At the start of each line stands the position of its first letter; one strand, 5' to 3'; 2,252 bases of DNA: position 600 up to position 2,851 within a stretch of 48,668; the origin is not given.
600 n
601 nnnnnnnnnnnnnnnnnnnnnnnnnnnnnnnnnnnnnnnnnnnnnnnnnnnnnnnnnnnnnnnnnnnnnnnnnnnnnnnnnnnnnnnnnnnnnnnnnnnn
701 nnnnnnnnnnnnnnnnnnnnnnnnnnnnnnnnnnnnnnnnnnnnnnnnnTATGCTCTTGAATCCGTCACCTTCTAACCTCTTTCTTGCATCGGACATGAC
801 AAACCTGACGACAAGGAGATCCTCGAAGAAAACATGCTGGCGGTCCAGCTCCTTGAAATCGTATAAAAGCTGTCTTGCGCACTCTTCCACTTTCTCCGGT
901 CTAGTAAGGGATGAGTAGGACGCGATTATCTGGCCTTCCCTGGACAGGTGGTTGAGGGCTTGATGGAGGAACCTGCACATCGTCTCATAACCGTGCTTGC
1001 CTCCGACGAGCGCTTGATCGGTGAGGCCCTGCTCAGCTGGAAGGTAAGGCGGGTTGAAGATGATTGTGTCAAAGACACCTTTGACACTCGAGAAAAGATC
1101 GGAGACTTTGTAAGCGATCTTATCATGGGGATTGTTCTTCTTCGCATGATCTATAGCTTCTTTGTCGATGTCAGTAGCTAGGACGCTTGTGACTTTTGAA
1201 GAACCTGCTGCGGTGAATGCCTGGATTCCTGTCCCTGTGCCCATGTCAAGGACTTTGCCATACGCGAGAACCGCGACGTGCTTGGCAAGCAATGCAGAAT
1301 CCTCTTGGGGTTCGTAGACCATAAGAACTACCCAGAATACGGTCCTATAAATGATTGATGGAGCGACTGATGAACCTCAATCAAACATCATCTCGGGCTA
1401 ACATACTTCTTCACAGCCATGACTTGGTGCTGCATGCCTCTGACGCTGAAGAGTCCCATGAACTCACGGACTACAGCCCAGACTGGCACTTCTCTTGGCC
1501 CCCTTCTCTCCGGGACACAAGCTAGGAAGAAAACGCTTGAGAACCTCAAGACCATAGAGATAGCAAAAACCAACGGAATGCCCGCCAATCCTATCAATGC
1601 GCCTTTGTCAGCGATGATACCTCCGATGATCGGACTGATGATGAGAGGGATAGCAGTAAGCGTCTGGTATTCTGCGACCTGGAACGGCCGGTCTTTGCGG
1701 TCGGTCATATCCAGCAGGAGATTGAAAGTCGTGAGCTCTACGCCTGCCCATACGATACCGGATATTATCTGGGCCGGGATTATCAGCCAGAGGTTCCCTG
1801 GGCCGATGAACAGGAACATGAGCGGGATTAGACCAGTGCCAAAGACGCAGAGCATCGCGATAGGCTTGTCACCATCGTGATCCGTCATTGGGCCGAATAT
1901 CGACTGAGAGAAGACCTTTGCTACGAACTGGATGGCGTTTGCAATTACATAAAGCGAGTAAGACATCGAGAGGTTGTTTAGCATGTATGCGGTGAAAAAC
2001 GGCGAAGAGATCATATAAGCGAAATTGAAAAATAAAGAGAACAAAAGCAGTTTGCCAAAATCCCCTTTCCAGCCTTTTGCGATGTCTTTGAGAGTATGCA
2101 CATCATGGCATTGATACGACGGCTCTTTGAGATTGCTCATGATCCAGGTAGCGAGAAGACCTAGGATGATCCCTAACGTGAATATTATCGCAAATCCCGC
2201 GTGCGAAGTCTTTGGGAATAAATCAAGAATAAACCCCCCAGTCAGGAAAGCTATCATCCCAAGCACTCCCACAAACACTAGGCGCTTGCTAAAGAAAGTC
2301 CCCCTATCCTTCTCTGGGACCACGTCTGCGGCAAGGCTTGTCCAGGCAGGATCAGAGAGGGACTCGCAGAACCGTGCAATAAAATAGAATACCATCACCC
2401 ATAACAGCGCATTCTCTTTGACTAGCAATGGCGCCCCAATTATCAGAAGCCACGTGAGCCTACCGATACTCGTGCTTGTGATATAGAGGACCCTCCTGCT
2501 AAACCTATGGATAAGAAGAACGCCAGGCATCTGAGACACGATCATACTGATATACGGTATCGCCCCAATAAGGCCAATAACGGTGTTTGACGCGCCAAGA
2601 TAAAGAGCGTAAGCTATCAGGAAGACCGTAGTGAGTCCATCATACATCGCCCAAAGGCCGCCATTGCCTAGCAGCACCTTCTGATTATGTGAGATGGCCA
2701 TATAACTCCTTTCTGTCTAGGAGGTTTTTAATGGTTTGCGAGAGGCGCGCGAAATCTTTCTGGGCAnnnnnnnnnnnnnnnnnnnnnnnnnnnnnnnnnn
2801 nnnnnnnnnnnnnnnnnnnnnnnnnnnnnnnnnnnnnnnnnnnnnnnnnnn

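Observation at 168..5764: Candidate diketopiperazine gene cluster: CDPS + ThrC-family PLP enzyme + MFS exporter + NPPY-methyltransferase/kinase fusion, with a divergent tandem Lrp regulator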

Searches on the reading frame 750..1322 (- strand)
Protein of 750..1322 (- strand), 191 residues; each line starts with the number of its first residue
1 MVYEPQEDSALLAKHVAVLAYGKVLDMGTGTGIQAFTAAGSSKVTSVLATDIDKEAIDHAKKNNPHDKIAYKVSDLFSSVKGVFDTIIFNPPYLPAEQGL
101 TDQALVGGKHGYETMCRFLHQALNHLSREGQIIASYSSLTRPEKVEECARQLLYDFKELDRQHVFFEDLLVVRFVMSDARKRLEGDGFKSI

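Call 54: search_solved_structures(query=window:750-1322:-, max_evalue=0.0001, show_alignments=0)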
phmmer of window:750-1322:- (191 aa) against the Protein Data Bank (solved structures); distinct sequences matched with E-value up to 0.0001: 13.
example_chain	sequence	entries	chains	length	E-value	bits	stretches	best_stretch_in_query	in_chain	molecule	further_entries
3evz_A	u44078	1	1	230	2.6e-09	40.2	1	25-136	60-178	methyltransferase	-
8cnc_A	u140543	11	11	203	1.3e-07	34.7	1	2-148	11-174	Methyltransferase N6AMT1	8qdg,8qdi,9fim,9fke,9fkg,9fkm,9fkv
6h1d_A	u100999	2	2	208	1.4e-07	34.6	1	2-148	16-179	HemK methyltransferase family member 2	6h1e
6khs_A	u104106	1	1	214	1.5e-07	34.5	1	2-148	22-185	Methyltransferase N6AMT1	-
6k0x_A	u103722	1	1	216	1.6e-07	34.4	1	2-148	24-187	Methyltransferase N6AMT1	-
6kmr_B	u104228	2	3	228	1.9e-07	34.2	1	2-148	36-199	Methyltransferase N6AMT1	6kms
6ped_A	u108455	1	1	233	2e-07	34.1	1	2-147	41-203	Methyltransferase N6AMT1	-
2pjd_A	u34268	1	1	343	5.5e-07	32.6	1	11-104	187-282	Ribosomal RNA small subunit methyltransferase C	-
1ne2_A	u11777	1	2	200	2.4e-06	30.5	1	23-106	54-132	hypothetical protein ta1320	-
3grz_A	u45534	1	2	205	4.4e-06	29.7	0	17-90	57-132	Ribosomal protein L11 methyltransferase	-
2b3t_A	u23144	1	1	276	8.9e-06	28.7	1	23-98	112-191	Protein methyltransferase hemK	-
1t43_A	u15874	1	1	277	8.9e-06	28.7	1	23-98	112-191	Protein methyltransferase hemK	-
3q87_B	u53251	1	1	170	9e-06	28.7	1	3-120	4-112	N6 adenine specific DNA methylase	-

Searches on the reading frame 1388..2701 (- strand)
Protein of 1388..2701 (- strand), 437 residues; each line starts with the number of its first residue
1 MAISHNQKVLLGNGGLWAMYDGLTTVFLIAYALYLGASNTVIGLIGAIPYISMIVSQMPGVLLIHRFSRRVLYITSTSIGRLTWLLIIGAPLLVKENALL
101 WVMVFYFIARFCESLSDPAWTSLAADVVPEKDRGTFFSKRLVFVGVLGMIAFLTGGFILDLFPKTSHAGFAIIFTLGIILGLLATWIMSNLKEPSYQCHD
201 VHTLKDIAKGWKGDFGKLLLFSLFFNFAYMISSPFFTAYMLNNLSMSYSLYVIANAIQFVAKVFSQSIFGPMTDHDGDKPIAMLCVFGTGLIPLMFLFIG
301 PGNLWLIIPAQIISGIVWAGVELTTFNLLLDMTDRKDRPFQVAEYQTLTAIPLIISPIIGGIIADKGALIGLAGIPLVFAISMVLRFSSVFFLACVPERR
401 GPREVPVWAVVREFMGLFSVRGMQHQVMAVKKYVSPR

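Call 3: search_protein_families(library=pfam, proteins=[window:1388-2701:-], max_evalue=0.01)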
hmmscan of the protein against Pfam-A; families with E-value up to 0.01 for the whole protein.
window:1388-2701:- (437 aa): 3 families
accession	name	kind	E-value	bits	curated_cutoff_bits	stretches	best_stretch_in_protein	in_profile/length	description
PF07690.21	MFS_1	-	3.7e-34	118.6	33.4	2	21-191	12-175/347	Major Facilitator Superfamily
PF13347.12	MFS_2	-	5.1e-06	25.7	27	1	16-336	9-346/427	MFS/sugar transport protein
PF12832.13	MFS_1_like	-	0.00097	18.7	25.2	0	19-123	226-325/373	MFS_1 like family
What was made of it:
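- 1388..2701 (-): MFS transporter, 437 aa. It is syntenic with the PLP gene and the MT-kinase independently of the CDPS. A TATA-like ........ lies at 2725-2732. MFS_1 4e-34 (call 3).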

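Call 4: search_protein_families(library=ncbifam, proteins=[window:1388-2701:-], max_evalue=0.001)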
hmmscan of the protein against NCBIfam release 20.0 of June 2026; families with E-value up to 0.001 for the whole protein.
window:1388-2701:- (437 aa): 4 families
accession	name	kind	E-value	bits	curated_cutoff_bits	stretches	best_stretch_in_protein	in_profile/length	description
TIGR00710.1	efflux_Bcr_CflA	subfamily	2e-07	30.8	200.9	1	93-336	87-332/385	Bcr/CflA family efflux MFS transporter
TIGR00880.1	2_A_01_02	superfamily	2.6e-06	27.6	131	1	264-393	9-134/141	multidrug resistance protein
TIGR00900.1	2A0121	subfamily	5.5e-05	22.7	319.6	1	21-365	15-361/364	H+ Antiporter protein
NF000095.1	tet_MFS_OtrB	exception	9.5e-05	21.1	999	0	257-386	68-195/563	oxytetracycline resistance efflux MFS transporter OtrB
